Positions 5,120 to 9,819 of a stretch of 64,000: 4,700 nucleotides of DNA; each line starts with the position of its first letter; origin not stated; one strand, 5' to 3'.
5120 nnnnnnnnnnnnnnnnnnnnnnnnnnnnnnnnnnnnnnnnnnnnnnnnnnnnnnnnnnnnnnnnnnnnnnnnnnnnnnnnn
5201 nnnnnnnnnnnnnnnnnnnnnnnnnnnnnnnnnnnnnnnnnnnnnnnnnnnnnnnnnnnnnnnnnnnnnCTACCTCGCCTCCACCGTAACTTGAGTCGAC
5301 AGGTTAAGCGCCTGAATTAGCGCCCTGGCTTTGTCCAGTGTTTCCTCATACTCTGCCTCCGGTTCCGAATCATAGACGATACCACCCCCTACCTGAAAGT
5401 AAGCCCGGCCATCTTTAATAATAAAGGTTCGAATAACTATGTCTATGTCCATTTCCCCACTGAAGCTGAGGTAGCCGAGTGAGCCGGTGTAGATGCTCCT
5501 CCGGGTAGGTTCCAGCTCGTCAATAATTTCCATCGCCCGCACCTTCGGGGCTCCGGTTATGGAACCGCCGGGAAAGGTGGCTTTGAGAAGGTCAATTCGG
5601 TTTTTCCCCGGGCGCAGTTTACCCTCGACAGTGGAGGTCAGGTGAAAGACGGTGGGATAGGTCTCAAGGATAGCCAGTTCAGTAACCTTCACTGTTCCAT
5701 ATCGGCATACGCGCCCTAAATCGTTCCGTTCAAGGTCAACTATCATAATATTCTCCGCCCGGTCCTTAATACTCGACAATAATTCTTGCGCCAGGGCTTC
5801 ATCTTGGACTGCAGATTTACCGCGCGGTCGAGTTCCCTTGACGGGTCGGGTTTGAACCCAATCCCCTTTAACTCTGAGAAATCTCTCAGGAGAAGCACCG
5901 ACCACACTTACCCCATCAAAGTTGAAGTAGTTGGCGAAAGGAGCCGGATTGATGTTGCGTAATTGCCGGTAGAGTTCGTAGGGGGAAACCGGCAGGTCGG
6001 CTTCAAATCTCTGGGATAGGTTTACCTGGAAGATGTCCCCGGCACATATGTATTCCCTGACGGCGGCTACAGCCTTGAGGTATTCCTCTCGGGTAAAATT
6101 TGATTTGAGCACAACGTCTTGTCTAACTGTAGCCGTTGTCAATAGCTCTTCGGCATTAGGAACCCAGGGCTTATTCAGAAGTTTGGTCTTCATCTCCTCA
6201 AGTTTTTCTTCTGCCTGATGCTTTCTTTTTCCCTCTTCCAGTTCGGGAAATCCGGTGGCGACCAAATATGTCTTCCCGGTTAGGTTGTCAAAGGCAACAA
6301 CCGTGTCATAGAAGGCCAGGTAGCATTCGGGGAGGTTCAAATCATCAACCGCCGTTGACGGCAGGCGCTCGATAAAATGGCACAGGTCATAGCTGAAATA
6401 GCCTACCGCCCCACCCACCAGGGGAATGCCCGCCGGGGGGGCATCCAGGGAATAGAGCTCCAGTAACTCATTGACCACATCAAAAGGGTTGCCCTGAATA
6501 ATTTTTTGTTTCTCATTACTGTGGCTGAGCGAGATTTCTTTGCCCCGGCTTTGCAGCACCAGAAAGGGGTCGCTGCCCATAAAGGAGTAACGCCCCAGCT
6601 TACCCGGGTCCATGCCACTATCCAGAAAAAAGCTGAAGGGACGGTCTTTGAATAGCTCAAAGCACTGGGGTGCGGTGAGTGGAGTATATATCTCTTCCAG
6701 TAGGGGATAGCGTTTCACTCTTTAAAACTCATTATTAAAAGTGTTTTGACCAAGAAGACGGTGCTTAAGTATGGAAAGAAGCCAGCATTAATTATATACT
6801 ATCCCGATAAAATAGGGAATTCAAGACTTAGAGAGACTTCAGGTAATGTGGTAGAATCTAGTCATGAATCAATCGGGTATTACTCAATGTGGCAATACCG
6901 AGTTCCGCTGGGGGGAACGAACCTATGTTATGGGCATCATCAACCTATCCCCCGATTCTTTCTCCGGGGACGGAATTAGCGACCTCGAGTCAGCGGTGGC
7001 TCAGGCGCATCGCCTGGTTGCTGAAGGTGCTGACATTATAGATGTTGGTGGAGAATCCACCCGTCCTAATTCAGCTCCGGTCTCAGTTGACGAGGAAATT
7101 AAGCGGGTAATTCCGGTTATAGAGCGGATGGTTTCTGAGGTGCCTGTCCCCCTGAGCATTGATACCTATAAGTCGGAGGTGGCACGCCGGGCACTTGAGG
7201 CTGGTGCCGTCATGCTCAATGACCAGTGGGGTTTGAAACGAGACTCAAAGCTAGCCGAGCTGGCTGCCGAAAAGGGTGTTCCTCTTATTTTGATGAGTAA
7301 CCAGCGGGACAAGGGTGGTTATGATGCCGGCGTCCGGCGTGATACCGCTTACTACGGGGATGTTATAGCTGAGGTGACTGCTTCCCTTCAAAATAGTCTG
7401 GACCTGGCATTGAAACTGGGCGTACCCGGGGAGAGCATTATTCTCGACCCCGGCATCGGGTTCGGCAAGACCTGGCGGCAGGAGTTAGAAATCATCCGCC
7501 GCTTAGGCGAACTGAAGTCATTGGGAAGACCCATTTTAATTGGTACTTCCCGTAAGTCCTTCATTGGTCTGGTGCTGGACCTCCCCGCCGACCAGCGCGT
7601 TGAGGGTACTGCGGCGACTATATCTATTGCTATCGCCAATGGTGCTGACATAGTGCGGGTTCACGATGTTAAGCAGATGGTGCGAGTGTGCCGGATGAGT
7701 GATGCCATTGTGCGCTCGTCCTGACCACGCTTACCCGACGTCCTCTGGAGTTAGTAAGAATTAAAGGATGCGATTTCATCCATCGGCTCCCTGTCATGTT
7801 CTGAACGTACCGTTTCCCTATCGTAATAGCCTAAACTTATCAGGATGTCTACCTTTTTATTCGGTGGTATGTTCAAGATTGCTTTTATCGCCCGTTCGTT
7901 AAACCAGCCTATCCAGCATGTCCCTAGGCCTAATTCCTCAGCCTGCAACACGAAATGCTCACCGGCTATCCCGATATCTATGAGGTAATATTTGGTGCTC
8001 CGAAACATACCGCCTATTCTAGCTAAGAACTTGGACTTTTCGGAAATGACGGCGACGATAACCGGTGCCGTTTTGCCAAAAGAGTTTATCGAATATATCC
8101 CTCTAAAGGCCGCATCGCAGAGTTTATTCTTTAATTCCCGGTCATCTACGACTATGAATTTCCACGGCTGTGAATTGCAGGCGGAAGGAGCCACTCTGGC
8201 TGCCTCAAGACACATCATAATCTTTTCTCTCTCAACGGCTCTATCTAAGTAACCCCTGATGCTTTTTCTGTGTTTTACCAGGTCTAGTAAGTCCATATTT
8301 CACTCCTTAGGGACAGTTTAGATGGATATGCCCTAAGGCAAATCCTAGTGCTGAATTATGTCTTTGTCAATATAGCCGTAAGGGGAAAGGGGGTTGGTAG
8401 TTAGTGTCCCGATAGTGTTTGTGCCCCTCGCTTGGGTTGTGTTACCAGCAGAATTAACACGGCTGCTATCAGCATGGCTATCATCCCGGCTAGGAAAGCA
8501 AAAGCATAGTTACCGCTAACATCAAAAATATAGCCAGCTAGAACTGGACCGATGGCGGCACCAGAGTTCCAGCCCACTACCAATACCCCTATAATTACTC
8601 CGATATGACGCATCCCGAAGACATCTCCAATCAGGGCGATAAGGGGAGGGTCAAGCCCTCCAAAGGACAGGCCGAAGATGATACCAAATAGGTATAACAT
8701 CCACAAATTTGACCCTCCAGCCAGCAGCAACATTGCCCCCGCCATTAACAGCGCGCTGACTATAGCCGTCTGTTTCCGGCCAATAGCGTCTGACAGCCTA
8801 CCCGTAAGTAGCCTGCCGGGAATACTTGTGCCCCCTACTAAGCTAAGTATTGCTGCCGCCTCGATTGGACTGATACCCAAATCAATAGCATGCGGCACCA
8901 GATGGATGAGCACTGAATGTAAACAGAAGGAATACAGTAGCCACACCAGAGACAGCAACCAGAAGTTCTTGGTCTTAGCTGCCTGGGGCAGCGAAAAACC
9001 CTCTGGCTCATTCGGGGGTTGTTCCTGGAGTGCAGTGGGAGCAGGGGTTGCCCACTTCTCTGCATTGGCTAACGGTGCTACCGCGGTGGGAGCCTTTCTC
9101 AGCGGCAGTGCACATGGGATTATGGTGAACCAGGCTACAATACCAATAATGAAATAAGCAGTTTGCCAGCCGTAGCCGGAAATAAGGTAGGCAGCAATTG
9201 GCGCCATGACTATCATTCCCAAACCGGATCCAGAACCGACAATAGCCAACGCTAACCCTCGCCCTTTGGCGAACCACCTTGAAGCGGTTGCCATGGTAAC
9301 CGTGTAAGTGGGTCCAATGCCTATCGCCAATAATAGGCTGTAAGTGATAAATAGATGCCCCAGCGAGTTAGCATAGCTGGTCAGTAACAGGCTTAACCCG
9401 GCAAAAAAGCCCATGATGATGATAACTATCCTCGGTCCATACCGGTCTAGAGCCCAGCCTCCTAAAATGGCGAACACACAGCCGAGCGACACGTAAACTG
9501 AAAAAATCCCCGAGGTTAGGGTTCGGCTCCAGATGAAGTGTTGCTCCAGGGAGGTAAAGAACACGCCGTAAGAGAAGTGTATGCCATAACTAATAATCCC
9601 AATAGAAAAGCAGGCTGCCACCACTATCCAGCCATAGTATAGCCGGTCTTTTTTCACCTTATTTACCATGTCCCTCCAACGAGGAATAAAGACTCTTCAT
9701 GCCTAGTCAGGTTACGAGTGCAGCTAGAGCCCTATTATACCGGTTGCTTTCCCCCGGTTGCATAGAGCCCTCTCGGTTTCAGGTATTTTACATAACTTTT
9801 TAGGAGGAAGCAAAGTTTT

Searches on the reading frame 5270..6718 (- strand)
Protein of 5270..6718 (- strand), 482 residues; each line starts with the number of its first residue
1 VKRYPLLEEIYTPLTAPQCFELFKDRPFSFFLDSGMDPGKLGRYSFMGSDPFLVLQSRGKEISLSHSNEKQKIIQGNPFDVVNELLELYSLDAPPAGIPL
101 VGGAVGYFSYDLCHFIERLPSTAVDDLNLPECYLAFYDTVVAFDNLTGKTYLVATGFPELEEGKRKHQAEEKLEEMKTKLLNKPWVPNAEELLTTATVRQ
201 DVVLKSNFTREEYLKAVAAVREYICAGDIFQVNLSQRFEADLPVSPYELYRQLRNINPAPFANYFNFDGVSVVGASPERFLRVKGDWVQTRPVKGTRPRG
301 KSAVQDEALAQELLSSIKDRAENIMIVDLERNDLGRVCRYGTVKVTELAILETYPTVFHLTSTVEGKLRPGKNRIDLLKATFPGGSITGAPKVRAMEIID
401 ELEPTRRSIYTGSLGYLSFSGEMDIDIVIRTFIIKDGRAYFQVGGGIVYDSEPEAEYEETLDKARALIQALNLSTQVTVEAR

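Call 17: search_protein_families(library=pfam, proteins=[window:5270-6718:-])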
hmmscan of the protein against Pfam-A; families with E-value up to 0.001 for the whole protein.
window:5270-6718:- (482 aa): 2 families
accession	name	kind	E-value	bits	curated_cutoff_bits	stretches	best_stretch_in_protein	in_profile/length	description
PF00425.24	Chorismate_bind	-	5.1e-95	318.3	27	1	210-463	2-257/257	chorismate binding enzyme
PF04715.19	Anth_synt_I_N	-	5.2e-34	117.9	23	1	16-152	5-140/140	Anthranilate synthase component I, N terminal region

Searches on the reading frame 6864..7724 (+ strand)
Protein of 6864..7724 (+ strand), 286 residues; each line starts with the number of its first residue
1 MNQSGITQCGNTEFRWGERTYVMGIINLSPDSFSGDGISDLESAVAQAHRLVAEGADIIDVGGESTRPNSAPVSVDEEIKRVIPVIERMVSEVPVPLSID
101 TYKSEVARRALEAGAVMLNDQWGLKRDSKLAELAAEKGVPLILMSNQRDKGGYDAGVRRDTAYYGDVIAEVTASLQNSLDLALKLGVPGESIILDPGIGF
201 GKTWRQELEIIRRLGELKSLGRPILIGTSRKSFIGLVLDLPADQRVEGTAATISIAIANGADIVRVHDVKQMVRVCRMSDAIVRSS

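Call 17: search_protein_families(library=pfam, proteins=[window:6864-7724:+])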
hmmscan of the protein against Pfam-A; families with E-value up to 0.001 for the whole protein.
window:6864-7724:+ (286 aa): 1 family
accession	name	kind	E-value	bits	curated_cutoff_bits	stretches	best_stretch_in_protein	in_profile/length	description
PF00809.28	Pterin_bind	-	8.2e-78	261.8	25.5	1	23-267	1-244/244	Pterin binding enzyme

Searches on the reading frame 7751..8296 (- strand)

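Call 17: search_protein_families(library=pfam, proteins=[window:7751-8296:-])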
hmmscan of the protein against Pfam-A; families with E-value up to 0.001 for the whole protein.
window:7751-8296:- (181 aa): 2 families
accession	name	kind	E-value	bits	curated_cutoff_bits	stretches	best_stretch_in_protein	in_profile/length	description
PF00881.29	Nitroreductase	-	1.3e-32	113.7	23.5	1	7-157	1-167/167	Nitroreductase family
PF14512.11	TM1586_NiRdase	-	3.5e-24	86.1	27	2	101-179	77-152/215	Putative TM nitroreductase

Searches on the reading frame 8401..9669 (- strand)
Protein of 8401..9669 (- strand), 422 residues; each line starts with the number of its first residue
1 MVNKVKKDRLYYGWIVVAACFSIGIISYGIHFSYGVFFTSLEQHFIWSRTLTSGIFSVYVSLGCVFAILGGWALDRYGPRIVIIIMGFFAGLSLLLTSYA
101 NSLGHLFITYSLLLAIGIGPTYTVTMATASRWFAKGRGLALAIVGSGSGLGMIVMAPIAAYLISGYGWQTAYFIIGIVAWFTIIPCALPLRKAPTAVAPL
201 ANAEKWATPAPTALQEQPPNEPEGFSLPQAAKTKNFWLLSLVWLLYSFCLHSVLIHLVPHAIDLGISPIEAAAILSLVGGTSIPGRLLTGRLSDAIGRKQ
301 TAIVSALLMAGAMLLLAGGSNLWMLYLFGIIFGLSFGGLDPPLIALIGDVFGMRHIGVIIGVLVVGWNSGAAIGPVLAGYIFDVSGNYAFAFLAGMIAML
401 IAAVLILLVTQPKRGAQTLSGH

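Call 17: search_protein_families(library=pfam, proteins=[window:8401-9669:-])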
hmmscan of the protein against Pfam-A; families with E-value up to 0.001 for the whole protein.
window:8401-9669:- (422 aa): 2 families
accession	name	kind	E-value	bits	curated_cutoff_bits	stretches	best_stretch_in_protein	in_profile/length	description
PF07690.21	MFS_1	-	1.1e-57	196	33.4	2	21-299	2-268/347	Major Facilitator Superfamily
PF11700.14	ATG22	-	0.00079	18.7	24.1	1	165-413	227-476/482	Vacuole effluxer Atg22 like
